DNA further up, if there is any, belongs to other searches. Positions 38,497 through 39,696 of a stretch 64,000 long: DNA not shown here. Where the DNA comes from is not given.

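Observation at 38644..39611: Low-GC 300-aa gene inserted between sufB and sufC of an otherwise canonical suf operon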

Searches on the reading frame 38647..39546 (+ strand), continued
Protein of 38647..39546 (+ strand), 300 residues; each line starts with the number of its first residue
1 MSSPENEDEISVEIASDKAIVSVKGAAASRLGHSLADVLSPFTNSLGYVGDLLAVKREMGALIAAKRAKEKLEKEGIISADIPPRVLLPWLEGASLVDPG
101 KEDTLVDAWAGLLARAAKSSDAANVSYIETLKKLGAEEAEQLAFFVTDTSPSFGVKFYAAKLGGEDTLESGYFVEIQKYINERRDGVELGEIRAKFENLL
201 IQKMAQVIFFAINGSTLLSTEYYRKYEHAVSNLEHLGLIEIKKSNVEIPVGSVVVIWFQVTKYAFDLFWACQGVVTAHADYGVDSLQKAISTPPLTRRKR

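Call 42: find_encoding_contigs(protein=P0153, flank=4000, max_places=2)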
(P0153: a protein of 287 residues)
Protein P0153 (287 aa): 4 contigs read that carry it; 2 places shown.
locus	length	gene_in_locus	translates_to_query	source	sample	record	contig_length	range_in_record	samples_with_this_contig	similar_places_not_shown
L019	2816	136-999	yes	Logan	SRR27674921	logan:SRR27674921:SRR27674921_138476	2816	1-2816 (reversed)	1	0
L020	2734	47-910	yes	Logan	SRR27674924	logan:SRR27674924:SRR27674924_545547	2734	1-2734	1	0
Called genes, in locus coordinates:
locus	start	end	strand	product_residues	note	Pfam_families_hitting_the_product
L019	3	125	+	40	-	?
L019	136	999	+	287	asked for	PF14337:Abi_alpha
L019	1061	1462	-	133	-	PF01850:PIN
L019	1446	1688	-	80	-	PF22513:FitA-like_RHH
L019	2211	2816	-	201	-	?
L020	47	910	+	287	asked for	PF14337:Abi_alpha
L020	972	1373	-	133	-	PF01850:PIN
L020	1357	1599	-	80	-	PF22513:FitA-like_RHH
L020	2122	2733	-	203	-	?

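Call 46: search_solved_structures(query=A1, max_evalue=10, show_alignments=1)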
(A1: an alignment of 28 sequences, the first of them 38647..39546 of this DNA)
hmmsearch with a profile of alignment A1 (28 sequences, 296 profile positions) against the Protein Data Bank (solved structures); distinct sequences matched with E-value up to 10: 5.
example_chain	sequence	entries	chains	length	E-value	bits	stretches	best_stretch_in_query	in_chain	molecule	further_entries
2n3f_A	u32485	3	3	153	0.042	16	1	120-162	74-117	Double-stranded RNA-binding protein 4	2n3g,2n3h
1efu_B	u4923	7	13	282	0.13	14.4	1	32-125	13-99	ELONGATION FACTOR TS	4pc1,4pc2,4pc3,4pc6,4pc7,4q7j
3mmp_A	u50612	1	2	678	0.52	12.4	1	32-123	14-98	Elongation factor Tu 2, Elongation factor Ts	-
4r71_A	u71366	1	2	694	0.53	12.4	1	32-123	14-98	Elongation factor Ts, Elongation factor Tu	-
3agp_A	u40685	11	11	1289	1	11.4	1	32-88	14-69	Elongation factor Ts, Elongation factor Tu, LINKER, Q beta replicase | Elongation factor Ts, Elongation factor Tu 1, LINKER, Q beta replicase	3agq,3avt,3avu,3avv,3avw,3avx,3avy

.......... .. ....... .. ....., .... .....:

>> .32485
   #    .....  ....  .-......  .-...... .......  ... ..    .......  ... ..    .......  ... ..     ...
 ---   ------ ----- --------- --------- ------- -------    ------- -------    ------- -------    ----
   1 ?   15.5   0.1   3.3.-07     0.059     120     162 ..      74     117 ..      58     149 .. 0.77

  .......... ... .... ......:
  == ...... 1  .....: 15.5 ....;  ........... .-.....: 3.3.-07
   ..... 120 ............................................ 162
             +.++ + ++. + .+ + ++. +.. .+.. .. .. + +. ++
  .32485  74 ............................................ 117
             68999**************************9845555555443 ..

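Call 53: find_encoding_contigs(protein=P0155, flank=5000, max_places=3)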
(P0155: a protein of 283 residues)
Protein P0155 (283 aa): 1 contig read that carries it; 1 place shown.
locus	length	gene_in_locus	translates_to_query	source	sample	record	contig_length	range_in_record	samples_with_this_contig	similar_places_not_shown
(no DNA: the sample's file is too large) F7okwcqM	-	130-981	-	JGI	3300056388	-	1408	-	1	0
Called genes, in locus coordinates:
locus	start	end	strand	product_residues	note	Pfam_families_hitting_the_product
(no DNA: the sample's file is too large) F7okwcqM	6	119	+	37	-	-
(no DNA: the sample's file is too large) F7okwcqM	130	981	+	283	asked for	PF14337:Abi_alpha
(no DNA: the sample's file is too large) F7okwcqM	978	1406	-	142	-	?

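Call 54: find_encoding_contigs(protein=P0157, flank=5000, max_places=3)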
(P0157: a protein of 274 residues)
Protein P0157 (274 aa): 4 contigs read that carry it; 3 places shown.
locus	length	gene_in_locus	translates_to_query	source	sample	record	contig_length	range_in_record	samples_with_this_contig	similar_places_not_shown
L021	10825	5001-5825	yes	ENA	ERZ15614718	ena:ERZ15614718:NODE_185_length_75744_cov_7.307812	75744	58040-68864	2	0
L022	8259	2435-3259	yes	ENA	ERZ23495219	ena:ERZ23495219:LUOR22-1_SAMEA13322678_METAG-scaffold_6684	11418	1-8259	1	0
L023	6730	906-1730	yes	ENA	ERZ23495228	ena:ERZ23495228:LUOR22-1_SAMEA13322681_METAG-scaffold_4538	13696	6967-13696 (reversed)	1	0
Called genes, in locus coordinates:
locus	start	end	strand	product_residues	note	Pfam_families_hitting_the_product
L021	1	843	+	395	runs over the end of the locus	PF13406:SLT_2, PF01471:PG_binding_1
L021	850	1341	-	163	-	PF06445:GyrI-like, PF14526:Cass2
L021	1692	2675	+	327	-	PF01381:HTH_3, PF12844:HTH_19 (faint), PF13413:HTH_25 (faint), PF13560:HTH_31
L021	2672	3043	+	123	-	-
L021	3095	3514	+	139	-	-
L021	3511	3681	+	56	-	-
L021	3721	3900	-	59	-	-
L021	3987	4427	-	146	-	PF13470:PIN_3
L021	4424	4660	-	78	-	-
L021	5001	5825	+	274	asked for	PF14337:Abi_alpha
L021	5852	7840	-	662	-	PF01642:MM_CoA_mutase, PF02310:B12-binding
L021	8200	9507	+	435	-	PF08240:ADH_N, PF00107:ADH_zinc_N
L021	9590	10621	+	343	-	PF00145:DNA_methylase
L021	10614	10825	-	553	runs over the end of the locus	PF01935:DUF87, PF05872:HerA_C (faint)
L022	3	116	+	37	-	?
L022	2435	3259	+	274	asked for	PF14337:Abi_alpha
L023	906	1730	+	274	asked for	PF14337:Abi_alpha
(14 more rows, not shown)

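Call 62: find_homologous_proteins(query=A2, max_evalue=1e-20)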
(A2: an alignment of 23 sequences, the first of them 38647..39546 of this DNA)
Query A2 (23 sequences) (300 aa, profile of the alignment): 31 proteins with E <= 1e-20 among 8000 candidates.
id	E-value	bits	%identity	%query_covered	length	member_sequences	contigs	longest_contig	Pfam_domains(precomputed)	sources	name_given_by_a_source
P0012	7.2e-119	414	47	89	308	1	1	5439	PF14337.14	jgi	jgi:hypothetical protein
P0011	1.5e-118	413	45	92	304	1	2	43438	PF14337.14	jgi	jgi:hypothetical protein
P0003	8.0e-117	407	49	91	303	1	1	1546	PF14337.14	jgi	jgi:hypothetical protein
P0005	2.4e-116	406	45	93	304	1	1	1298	PF14337.14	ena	-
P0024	4.3e-116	405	41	90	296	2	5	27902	PF14337.14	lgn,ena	-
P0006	1.6e-115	403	48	92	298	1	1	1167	PF14337.14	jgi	jgi:hypothetical protein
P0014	3.3e-115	402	45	92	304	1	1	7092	PF14337.14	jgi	jgi:hypothetical protein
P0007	1.2e-114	400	46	91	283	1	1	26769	PF14337.14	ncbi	ncbi:MAG: hypothetical protein Tsb0019_07440 [Roseibium sp.]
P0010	4.3e-114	398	47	91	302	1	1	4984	PF14337.14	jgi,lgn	jgi:hypothetical protein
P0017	1.8e-113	396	46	93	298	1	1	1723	PF14337.14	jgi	jgi:Abortive infection alpha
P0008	2.1e-113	396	45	90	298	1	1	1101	PF14337.14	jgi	jgi:hypothetical protein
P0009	1.7e-112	393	46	91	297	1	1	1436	PF14337.14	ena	-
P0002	4.2e-112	392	48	95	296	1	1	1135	PF14337.14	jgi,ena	-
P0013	4.8e-112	392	47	90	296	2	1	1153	PF14337.14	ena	-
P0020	4.4e-111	388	46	91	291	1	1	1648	PF14337.14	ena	-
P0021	1.1e-110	387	43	97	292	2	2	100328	PF14337.14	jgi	jgi:hypothetical protein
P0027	2.0e-110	386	47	85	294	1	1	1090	PF14337.14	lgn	-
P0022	3.4e-110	386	43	90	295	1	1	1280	PF14337.14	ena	-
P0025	4.5e-110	385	44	92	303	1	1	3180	PF14337.14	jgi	jgi:hypothetical protein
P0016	7.5e-110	384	46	92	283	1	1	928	PF14337.14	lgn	-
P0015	7.6e-110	384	45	96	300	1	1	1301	PF14337.14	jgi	jgi:hypothetical protein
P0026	8.8e-109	381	44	90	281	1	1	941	PF14337.14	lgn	-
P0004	9.7e-109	381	49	91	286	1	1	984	PF14337.14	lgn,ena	-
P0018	3.8e-107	376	47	90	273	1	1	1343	PF14337.14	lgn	-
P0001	4.5e-106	372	100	100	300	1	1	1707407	PF14337.14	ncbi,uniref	ncbi:hypothetical protein ABID16_000833 [Rhizobium aquaticum]|uniref:DUF4393 domain-containing prote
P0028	6.1e-104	365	48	84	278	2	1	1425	PF14337.14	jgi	-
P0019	5.1e-99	349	47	81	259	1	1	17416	PF14337.14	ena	-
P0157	5.3e-96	339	28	92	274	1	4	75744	PF14337.14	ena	-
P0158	2.8e-88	314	31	84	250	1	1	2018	PF14337.14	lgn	-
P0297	9.1e-86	305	28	90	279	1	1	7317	PF14337.14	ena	-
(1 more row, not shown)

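Call 63: find_encoding_contigs(protein=P0019, flank=5000, max_places=2)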
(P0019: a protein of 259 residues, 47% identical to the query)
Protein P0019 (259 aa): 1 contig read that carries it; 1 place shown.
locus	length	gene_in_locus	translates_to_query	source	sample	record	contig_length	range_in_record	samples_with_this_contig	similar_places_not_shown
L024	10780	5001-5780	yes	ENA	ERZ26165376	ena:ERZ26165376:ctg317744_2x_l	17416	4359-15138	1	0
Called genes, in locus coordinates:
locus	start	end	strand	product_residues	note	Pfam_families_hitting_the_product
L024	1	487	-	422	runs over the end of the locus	PF00579:tRNA-synt_1b, PF22421:SYY_C-terminal (weak)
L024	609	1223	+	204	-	PF00702:Hydrolase, PF13419:HAD_2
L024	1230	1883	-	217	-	PF02129:Peptidase_S15, PF12697:Abhydrolase_6 (faint), PF00561:Abhydrolase_1 (weak), PF12146:Hydrolase_4, PF00326:Peptidase_S9 (faint)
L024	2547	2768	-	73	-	-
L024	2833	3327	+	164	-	PF00266:Aminotran_5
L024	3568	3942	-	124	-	-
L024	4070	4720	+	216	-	PF01458:SUFBD_core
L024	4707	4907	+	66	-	PF01458:SUFBD_core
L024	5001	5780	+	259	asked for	PF14337:Abi_alpha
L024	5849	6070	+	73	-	-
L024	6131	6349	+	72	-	-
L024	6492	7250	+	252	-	PF00005:ABC_tran, PF02463:SMC_N (faint)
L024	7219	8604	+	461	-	PF19295:SufBD_N, PF01458:SUFBD_core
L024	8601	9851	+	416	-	PF00266:Aminotran_5, PF00155:Aminotran_1_2 (faint), PF01212:Beta_elim_lyase, PF01053:Cys_Met_Meta_PP (weak)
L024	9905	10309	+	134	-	PF01883:FeS_assembly_P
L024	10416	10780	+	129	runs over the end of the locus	PF01521:Fe-S_biosyn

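Call 71: search_protein_families(library=pfam, proteins=[L005:6888-7379:+, L024:5849-6067:+, L024:6131-6346:+, L014:473-787:+], max_evalue=0.01)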
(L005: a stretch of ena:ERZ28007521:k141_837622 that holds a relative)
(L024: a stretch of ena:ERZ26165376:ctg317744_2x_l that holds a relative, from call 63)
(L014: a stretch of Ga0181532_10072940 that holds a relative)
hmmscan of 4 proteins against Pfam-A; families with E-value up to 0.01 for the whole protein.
L005:6888-7379:+ (164 aa): 6 families
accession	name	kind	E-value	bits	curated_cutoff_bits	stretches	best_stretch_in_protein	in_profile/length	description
PF07883.17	Cupin_2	-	6.4e-17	61.5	27.2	1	42-112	3-68/70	Cupin domain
PF02311.25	AraC_binding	-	1.3e-06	28.6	21.1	1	48-118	13-81/135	AraC-like ligand binding domain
PF12973.13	Cupin_7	-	5.4e-05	23.4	27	1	45-94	40-84/105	ChrR Cupin-like domain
PF05899.18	Cupin_3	-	6.2e-05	23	23.5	1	59-97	25-64/74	EutQ-like cupin domain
PF02041.22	Auxin_BP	-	0.0024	18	21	1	23-85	29-92/167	Auxin binding protein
PF16867.11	DMSP_lyase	-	0.0084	16.3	27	0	47-93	104-149/162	Dimethlysulfonioproprionate lyase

L024:5849-6067:+ (73 aa): 0 families

L024:6131-6346:+ (72 aa): 0 families

L014:473-787:+ (105 aa): 3 families
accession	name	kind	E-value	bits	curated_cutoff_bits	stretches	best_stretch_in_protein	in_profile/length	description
PF09957.15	VapB_antitoxin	-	0.0026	18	23.4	0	7-26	1-20/47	Bacterial antitoxin of type II TA system, VapB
PF01402.27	RHH_1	-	0.0031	17.8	20.5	1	8-46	1-39/39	Ribbon-helix-helix protein, copG family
PF19891.5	DUF6364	-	0.0074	17.2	27.3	1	10-49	6-43/70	Family of unknown function (DUF6364)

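Call 72: search_protein_families(library=padloc, alignment_id=A2, max_evalue=0.001)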
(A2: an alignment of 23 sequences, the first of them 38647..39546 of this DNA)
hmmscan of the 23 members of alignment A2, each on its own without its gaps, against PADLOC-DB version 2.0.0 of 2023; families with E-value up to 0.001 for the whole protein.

A. member 1, window:38647-39546:+ (300 aa): 3 families
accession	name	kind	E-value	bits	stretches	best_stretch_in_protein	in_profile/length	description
PDLC05025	PDC-S47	-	1.5e-05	22.9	0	102-244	103-205/263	-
PDLC05026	PDC-S47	-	3.3e-05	21.6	1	81-202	72-190/257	-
PDLC05024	PDC-S47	-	0.00013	19.6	0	28-181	28-173/265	-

B. families by the number of members that match (of 23 scanned): 3 families
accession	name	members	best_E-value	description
PDLC05024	PDC-S47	16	3.9e-09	-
PDLC05026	PDC-S47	15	1.2e-09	-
PDLC05025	PDC-S47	15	7.4e-09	-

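Call 75: find_related_loci(query=A2, collection=viral_contigs, flank=5000)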
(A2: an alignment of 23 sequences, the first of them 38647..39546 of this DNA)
Query A2 (300 aa) in viral_contigs; peptide patterns used: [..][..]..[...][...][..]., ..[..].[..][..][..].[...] (x = any residue, [..] = any of these).
60 stretches matched a pattern; 1 encode a relative of the query (tblastn E <= 1e-3); 1 distinct loci.
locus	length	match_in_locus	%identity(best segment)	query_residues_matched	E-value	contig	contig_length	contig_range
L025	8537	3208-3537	30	32-142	6e-7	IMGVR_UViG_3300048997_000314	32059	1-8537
